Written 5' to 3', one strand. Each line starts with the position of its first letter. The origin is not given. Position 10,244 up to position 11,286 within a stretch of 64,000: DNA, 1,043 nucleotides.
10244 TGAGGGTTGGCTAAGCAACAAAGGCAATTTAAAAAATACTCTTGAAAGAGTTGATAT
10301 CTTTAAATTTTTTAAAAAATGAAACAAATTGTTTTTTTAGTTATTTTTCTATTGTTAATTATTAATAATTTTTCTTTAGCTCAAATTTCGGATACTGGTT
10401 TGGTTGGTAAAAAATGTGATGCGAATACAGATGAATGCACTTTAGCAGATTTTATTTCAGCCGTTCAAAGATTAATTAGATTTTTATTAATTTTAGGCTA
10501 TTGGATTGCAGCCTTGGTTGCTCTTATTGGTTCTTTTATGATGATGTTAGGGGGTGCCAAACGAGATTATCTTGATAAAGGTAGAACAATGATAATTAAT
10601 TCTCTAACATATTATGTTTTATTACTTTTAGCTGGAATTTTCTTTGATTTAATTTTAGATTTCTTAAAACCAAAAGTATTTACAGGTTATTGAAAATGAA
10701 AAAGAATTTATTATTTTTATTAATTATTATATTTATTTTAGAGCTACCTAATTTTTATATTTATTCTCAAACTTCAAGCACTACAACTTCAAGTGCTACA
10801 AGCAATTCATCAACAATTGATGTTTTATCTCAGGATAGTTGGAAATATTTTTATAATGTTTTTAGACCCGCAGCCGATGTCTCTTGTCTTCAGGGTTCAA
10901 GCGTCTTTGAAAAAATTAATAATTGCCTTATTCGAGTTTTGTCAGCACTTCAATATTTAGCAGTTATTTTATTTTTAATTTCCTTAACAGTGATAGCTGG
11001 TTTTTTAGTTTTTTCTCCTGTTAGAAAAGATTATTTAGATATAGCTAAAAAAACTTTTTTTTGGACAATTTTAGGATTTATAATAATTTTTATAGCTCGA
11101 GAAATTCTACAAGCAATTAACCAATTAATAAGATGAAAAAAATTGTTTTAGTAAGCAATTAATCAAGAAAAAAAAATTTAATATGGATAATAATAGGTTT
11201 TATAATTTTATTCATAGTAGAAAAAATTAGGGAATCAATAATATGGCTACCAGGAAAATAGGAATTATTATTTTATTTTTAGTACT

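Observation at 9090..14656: Locus of paralogous pilin-like two-TM proteins next to a split ComEC DNA-uptake channel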

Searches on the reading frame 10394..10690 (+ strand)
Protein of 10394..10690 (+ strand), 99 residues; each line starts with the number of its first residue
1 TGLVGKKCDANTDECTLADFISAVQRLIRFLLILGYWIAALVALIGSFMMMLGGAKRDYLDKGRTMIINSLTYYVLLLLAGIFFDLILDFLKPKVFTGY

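Call 33: find_homologous_proteins(query=A2, max_evalue=0.001)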
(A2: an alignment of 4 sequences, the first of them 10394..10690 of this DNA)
Query A2 (4 sequences) (99 aa, profile of the alignment): 26 proteins with E <= 0.001 among 1951 candidates.
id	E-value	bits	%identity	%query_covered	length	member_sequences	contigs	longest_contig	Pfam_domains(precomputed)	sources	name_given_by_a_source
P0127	4.2e-30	121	100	100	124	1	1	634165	-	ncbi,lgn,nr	ncbi:MAG: hypothetical protein KatS3mg094_556 [Candidatus Parcubacteria bacterium]|nr:MAG: hypotheti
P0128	1.1e-28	117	-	-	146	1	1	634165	-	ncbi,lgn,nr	ncbi:MAG: hypothetical protein KatS3mg094_557 [Candidatus Parcubacteria bacterium]|nr:MAG: hypotheti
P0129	6.8e-26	108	26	55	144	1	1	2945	-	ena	-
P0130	2.8e-24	103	24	37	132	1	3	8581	-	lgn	-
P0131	5.8e-24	102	85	99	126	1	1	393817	-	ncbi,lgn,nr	ncbi:MAG: hypothetical protein KatS3mg095_0309 [Candidatus Parcubacteria bacterium]|nr:MAG: hypothet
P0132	9.9e-24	101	19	32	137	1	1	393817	-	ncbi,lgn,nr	ncbi:MAG: hypothetical protein KatS3mg095_0310 [Candidatus Parcubacteria bacterium]|nr:MAG: hypothet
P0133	1.0e-23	101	-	-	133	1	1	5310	-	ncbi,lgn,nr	ncbi:MAG: hypothetical protein NZ866_02510 [Patescibacteria group bacterium]|nr:hypothetical protein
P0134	2.9e-23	100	28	55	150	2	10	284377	-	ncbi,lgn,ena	-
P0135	2.9e-23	100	-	-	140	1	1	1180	PF04956.19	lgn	-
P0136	5.3e-23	99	-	-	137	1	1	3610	PF04956.19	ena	-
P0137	3.9e-22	96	76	99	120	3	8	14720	-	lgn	-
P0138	9.4e-22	95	71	99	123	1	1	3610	-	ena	-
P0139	6.7e-21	92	-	-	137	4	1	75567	-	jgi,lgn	jgi:hypothetical protein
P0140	7.2e-20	89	26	59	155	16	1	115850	-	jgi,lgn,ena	-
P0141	8.2e-20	88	77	99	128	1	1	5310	-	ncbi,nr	ncbi:MAG: hypothetical protein NZ866_02505 [Patescibacteria group bacterium]|nr:hypothetical protein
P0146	3.9e-18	83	68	86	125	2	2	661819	-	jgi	jgi:hypothetical protein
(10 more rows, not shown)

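Call 37: search_protein_families(library=pfam, alignment_id=A3, max_evalue=0.01)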
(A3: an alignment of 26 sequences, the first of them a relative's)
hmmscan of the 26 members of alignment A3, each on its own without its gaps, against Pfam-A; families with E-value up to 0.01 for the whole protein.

A. member 1, P0127 (124 aa): 0 families

B. families by the number of members that match (of 26 scanned): 8 families
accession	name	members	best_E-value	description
PF04956.18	TrbC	19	9e-06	TrbC/VIRB2 pilin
PF18895.5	T4SS_pilin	13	3.7e-06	Type IV secretion system pilin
PF21827.1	New_glue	1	0.00035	New glue protein family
PF07086.17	Jagunal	1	0.0022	Jagunal, ER re-organisation during oogenesis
PF04506.18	Rft-1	1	0.003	Rft protein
PF24709.1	DUF7670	1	0.0083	Domain of unknown function (DUF7670)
PF13572.11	DUF4134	1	0.0084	Domain of unknown function (DUF4134)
PF06195.18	DUF996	1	0.009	Protein of unknown function (DUF996)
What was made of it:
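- On TrbC/VirB2 - T4SS_pilin superfamily (Pfam PF04956 / PF18895): 19 of 26 close homologues hit PF04956 and 13 of 26 hit PF18895 (call 37).
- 19 of 26 close homologues hit TrbC and 13 of 26 hit T4SS_pilin at E <= 0.01 (call 37).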

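Call 38: search_protein_representatives(alignment_id=A2)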
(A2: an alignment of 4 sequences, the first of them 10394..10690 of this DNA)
Query: 4 sequences, 88 profile positions. Proteins with E-value up to 0.001 (for the whole library): 1826; up to 1e-10: 83; up to 1e-30: 0. The best 150 are listed.
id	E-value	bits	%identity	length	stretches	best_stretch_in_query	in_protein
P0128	3.4e-29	116.9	-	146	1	1-84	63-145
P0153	2.5e-26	107.7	-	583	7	17-80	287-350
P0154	2.8e-26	107.6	-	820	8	14-82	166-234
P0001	3.0e-26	107.5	-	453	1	7-88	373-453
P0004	1.8e-25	105.0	-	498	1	7-88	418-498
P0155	4.7e-25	103.6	-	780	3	18-83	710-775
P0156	5.8e-25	103.3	-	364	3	8-87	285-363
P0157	2.4e-23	98.1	-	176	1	8-87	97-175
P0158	3.4e-22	94.5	-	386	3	8-87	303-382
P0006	4.5e-22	94.1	-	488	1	8-87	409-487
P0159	3.1e-21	91.4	-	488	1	8-87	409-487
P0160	7.3e-21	90.2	-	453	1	8-87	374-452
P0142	5.9e-20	87.3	-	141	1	16-88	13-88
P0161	1.0e-19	86.5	-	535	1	8-87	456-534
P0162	1.7e-19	85.8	-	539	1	9-87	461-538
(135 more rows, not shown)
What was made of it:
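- A profile of the four window modules retrieves 1,826 representative clusters at E <= 1e-3 (call 38).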

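Call 43: find_encoding_contigs(protein=P0146, flank=8000, max_places=1)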
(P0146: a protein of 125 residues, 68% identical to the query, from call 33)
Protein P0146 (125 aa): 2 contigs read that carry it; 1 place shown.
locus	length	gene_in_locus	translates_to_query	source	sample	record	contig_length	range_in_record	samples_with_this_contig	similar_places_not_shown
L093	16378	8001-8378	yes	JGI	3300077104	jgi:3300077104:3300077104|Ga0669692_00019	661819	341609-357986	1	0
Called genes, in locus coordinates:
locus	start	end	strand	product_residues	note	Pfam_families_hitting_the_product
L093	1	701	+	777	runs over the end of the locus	PF00521:DNA_topoisoIV, PF03989:DNA_gyraseA_C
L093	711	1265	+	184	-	-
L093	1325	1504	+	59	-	-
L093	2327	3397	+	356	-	PF05559:DUF763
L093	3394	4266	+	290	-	PF00924:MS_channel_2nd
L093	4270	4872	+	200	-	PF02163:Peptidase_M50 (weak)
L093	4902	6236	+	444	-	PF00753:Lactamase_B, PF23023:Anti-Pycsar_Apyc1, PF12706:Lactamase_B_2 (faint), PF16661:Lactamase_B_6, PF10996:Beta-Casp, PF07521:RMMBL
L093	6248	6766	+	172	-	PF13489:Methyltransf_23, PF01209:Ubie_methyltran, PF01728:FtsJ (weak), PF02475:TRM5-TYW2_MTfase (weak), PF13847:Methyltransf_31, PF08241:Methyltransf_11, PF08242:Methyltransf_12, PF13649:Methyltransf_25, +5 more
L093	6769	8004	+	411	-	-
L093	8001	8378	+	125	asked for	-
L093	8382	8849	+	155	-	-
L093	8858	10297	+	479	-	-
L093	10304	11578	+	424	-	PF03772:Competence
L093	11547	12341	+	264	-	PF00753:Lactamase_B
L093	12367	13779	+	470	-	PF01336:tRNA_anti-codon, PF00152:tRNA-synt_2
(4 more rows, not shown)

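Call 44: find_encoding_contigs(protein=P0140, flank=8000, max_places=1)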
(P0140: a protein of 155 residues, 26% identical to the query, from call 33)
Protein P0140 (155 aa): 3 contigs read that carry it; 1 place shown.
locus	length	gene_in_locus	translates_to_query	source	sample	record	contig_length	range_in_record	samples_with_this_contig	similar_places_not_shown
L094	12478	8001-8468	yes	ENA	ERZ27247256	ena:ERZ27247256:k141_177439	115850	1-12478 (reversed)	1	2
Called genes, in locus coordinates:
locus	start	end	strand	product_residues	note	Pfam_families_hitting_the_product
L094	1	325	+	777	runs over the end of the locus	PF00521:DNA_topoisoIV, PF03989:DNA_gyraseA_C (weak)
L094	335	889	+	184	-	-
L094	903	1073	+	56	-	PF00471:Ribosomal_L33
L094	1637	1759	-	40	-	-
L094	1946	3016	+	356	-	PF05559:DUF763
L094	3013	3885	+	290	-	PF00924:MS_channel_2nd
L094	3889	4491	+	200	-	PF02163:Peptidase_M50 (weak)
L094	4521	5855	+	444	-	PF00753:Lactamase_B, PF23023:Anti-Pycsar_Apyc1, PF12706:Lactamase_B_2 (faint), PF16661:Lactamase_B_6, PF10996:Beta-Casp, PF07521:RMMBL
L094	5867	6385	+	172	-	PF13489:Methyltransf_23, PF01209:Ubie_methyltran, PF01728:FtsJ (weak), PF02475:TRM5-TYW2_MTfase (weak), PF13847:Methyltransf_31, PF08241:Methyltransf_11, PF08242:Methyltransf_12, PF13649:Methyltransf_25, +4 more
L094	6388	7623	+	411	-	-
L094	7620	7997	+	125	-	-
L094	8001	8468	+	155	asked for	-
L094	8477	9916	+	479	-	-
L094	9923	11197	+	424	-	PF03772:Competence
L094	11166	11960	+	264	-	PF00753:Lactamase_B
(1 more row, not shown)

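Call 45: find_encoding_contigs(protein=P0139, flank=8000, max_places=1)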
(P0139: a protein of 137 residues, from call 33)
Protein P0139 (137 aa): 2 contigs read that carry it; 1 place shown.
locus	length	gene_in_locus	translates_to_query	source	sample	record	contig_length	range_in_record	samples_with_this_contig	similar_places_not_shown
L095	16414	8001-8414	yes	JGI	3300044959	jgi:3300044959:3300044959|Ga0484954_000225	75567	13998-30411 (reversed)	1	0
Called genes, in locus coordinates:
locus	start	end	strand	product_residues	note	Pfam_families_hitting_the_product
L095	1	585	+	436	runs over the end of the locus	-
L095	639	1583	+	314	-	-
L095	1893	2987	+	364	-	PF05559:DUF763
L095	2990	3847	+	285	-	PF00924:MS_channel_2nd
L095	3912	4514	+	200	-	PF02163:Peptidase_M50 (weak)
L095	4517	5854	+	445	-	PF00753:Lactamase_B, PF23023:Anti-Pycsar_Apyc1, PF12706:Lactamase_B_2, PF16661:Lactamase_B_6, PF10996:Beta-Casp, PF07521:RMMBL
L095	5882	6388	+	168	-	PF01209:Ubie_methyltran, PF03848:TehB (weak), PF05401:NodS (weak), PF13489:Methyltransf_23, PF13847:Methyltransf_31, PF08241:Methyltransf_11, PF08242:Methyltransf_12, PF13649:Methyltransf_25, +3 more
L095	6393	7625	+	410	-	PF01547:SBP_bac_1, PF13416:SBP_bac_8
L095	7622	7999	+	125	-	-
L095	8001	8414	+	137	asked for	-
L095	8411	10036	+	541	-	-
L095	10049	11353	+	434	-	PF03772:Competence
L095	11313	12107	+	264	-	PF00753:Lactamase_B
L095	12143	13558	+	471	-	PF01336:tRNA_anti-codon, PF00152:tRNA-synt_2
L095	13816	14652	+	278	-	PF00181:Ribosomal_L2_N, PF03947:Ribosomal_L2_C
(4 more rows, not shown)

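Call 46: predict_structure(alignment_id=A3)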
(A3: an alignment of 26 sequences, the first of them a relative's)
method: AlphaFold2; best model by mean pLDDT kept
length: 124 residues; sequences in the alignment: 26
mean_pLDDT: 77.4   pTM: 0.53
mean pLDDT of the five models: 77.4, 73.5, 72.5, 72.2, 69.3
residues with pLDDT >= 90: 21; 70-90: 71; 50-70: 31; < 50: 1
segments of 3 or more residues with pLDDT < 50: none
pLDDT, mean of each block of 10 residues (from residue 1): 82 72 54 58 76 86 90 82 84 91 90 76 49
secondary structure, 60 per line:
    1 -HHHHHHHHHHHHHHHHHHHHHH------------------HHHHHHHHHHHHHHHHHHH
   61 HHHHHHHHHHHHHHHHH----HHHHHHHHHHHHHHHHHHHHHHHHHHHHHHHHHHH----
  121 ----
elements in order: H2-23 H42-77 H82-116
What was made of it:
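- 10319..10693 (+): pilA: 124-aa VirB2/TrbC-superfamily pilin-like protein. It has a signal peptide with a predicted SLA|Q cut, a C33-C40 pair and a two-helix hairpin with a basic loop. AlphaFold model has pLDDT 77 with helices 2-23, 42-77 and 82-116 (call 46).
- On TrbC/VirB2 - T4SS_pilin superfamily (Pfam PF04956 / PF18895): The AlphaFold model of pilA has helices 42-77 and 82-116 at pLDDT 76-91 (call 46).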

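Call 49: search_solved_structures(query=A3, max_evalue=10, show_alignments=2)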
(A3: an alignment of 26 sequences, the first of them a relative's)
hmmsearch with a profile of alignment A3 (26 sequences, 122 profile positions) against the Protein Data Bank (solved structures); distinct sequences matched with E-value up to 10: 5.
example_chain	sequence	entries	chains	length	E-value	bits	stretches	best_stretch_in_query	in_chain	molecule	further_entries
7tdm_A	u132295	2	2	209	0.11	15.8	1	39-120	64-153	Claudin-4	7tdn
9cmh_A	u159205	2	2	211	0.11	15.8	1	39-120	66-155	Claudin-4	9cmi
7kp4_A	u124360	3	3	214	0.11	15.8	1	39-120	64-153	Claudin-4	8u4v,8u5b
5b2g_A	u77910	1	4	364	0.73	13.2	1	46-120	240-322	Endolysin,Claudin-4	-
6b87_A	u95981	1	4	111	4.2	10.7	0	5-72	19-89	TMHC2_E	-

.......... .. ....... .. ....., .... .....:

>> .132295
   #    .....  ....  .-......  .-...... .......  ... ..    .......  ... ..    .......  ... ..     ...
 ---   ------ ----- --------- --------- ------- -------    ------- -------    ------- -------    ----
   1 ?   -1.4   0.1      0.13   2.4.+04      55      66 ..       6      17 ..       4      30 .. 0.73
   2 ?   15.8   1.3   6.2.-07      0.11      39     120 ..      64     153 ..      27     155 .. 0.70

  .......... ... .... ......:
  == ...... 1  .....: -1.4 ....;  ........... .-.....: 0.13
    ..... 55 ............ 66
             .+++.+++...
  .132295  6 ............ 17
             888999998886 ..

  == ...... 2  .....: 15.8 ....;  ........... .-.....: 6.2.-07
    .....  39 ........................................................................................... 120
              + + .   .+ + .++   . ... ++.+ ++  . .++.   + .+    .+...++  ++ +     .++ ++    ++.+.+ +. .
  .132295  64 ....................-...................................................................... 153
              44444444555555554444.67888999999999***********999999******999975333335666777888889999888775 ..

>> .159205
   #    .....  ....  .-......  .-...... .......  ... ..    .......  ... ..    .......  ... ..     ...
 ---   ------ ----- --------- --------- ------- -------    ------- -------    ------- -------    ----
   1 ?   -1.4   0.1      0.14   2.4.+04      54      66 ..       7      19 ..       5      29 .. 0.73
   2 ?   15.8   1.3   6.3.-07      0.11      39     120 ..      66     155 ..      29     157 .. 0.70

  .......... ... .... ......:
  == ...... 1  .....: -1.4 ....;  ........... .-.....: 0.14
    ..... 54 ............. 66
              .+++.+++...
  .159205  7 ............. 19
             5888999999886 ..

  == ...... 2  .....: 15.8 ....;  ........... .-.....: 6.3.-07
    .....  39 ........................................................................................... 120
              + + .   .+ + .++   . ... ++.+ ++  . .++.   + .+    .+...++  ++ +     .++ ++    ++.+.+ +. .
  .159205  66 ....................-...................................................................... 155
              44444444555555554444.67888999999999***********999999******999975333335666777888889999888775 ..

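Call 50: fold_search(model_id=the predicted structure, library=pdb)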
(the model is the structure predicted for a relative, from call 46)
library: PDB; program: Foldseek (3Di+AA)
matches with E <= 10: 69; with E <= 0.001: 0
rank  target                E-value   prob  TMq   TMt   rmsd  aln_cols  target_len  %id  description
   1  6h2f_A                5.7e-01  0.84  0.39  0.16  10.8        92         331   17  Structure of the pre-pore AhlB of the tripartite alpha-pore forming toxin, AHL, from Aeromonas hydrophila. (released 2019-07-10)
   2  7a0g_EEE              1.6e+00  0.10  0.22  0.10  14.3       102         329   19  Structure of the SmhB pore of the tripartite alpha-pore forming toxin, Smh, from Serratia marcescens. (released 2021-03-31)
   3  6h2f_E                1.9e+00  0.51  0.38  0.16   9.0        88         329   18  Structure of the pre-pore AhlB of the tripartite alpha-pore forming toxin, AHL, from Aeromonas hydrophila. (released 2019-07-10)
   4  7a0g_HHH              2.0e+00  0.47  0.39  0.16  11.5        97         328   14  Structure of the SmhB pore of the tripartite alpha-pore forming toxin, Smh, from Serratia marcescens. (released 2021-03-31)
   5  6h2f_C                2.0e+00  0.09  0.24  0.12  12.8       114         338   18  Structure of the pre-pore AhlB of the tripartite alpha-pore forming toxin, AHL, from Aeromonas hydrophila. (released 2019-07-10)
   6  8cqo_A                2.6e+00  0.47  0.47  0.33   6.7        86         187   13  Crystal structure of Borrelia burgdorferi paralogous family 12 outer surface protein BBK01 (Se-Met data) (released 2024-03-13)
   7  9rxe_MODEL_1_A        2.6e+00  0.44  0.34  0.40   3.8        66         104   15  Solution structure of the HR1c domain of human PKN1 (released 2025-12-31)
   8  9qgy_G                2.8e+00  0.69  0.47  0.19   2.2        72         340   15  Structure of the YbjP lipoprotein bound to the MacAB-TolC tripartite efflux pump (released 2026-03-25)
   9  2rld_E                2.8e+00  0.16  0.25  0.28  10.2        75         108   13  CRYSTAL STRUCTURE OF A PROTEIN WITH UNKNOWN FUNCTION FROM S23 RIBOSOMAL PROTEIN FAMILY (BT_0352) FROM BACTEROIDES THET (released 2007-10-30)
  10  8tt3_H                3.2e+00  0.54  0.35  0.19   2.4        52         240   12  S. thermodepolymerans KpsM-KpsE in Glycolipid 2 state with rigid body fitted KpsT (released 2024-04-17)
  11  9bhe_A                3.2e+00  0.25  0.40  0.18   7.8       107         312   13  Salmonella undecaprenyl-phosphate 4-deoxy-4-formamido-L-arabinose transferase (ArnC) bound to UDP (released 2025-02-12)
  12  8j2f_A                3.6e+00  0.25  0.36  0.14   5.9        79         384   13  Human neutral shpingomyelinase (released 2023-12-06)
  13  1a91_MODEL_1_A        3.8e+00  0.21  0.30  0.43   7.5        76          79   13  SUBUNIT C OF THE F1FO ATP SYNTHASE OF ESCHERICHIA COLI; NMR, 10 STRUCTURES (released 1998-07-01)
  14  7pi0_Z                3.8e+00  0.12  0.20  0.36   5.8        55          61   24  Unstacked compact Dunaliella PSII (released 2022-08-17)
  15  8eau_f                4.0e+00  0.60  0.37  0.62   3.0        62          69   13  Yeast VO in complex with Vma21p (released 2022-11-02)
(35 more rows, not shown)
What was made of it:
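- Tried and rejected: Foldseek of the pilA model (pLDDT 77) against the PDB found nothing significant (call 50).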

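Call 74: find_related_loci(query=A6, collection=metagenome_contigs, flank=8000)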
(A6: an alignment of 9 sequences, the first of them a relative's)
Query A6 (124 aa) in metagenome_contigs; peptide patterns used: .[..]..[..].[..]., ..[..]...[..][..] (x = any residue, [..] = any of these).
521 stretches matched a pattern; 8 encode a relative of the query (tblastn E <= 1e-3); 8 distinct loci.
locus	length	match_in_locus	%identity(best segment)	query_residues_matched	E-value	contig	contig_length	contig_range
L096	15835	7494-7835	70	9-124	7e-49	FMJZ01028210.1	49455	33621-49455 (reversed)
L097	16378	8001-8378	52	1-123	2e-37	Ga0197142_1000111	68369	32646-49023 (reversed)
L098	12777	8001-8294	60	24-123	7e-37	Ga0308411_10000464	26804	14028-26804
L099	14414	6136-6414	53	28-121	2e-25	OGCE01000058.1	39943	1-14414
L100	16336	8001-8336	46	17-121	6e-25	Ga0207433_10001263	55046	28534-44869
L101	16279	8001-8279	51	28-121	2e-24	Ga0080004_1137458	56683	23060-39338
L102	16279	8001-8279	50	28-121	5e-24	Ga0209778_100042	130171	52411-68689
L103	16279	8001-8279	50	28-121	5e-24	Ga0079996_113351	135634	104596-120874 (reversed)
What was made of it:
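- Tried and rejected: I repeated it with pilA orthologues only (call 74).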

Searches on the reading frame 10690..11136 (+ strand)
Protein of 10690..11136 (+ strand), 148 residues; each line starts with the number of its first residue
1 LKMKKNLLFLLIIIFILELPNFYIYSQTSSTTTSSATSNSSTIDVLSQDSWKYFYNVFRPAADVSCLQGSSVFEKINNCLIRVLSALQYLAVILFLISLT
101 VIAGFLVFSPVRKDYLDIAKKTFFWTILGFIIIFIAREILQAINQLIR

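Call 3: search_protein_families(library=pfam, proteins=[window:10690-11136:+], max_evalue=0.1)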
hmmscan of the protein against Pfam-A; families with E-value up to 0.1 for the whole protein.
window:10690-11136:+ (148 aa): 3 families
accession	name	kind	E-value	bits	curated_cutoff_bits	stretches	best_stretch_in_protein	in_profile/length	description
PF04956.18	TrbC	-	8.1e-05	23.2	27.9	1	62-143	25-98/98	TrbC/VIRB2 pilin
PF18895.5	T4SS_pilin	-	0.0015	19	26.6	1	77-142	6-70/71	Type IV secretion system pilin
PF21827.1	New_glue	-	0.015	15.4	31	1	3-42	1-42/94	New glue protein family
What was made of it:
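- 10696..11136 (+): pilB: 146-aa paralogue with the same architecture plus a Ser/Thr-rich N-terminal ecto-segment. Cys pair at C64/C77. TrbC PF04956 23.2 bits and PF18895 19.0 bits, both below the cut-offs (call 3).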

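Call 4: search_protein_families(library=ncbifam, proteins=[window:10690-11136:+], max_evalue=0.1)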
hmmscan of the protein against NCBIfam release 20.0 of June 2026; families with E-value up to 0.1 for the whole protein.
window:10690-11136:+ (148 aa): 2 families
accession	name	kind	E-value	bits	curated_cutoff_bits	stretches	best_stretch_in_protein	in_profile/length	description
NF010234.0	PRK13682.2-5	equivalog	0.051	13.9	70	1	90-135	4-47/57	hypothetical protein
NF047909.1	CellAnchorMapZStrp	equivalog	0.071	11.9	700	1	4-77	163-240/474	cell division site-positioning protein MapZ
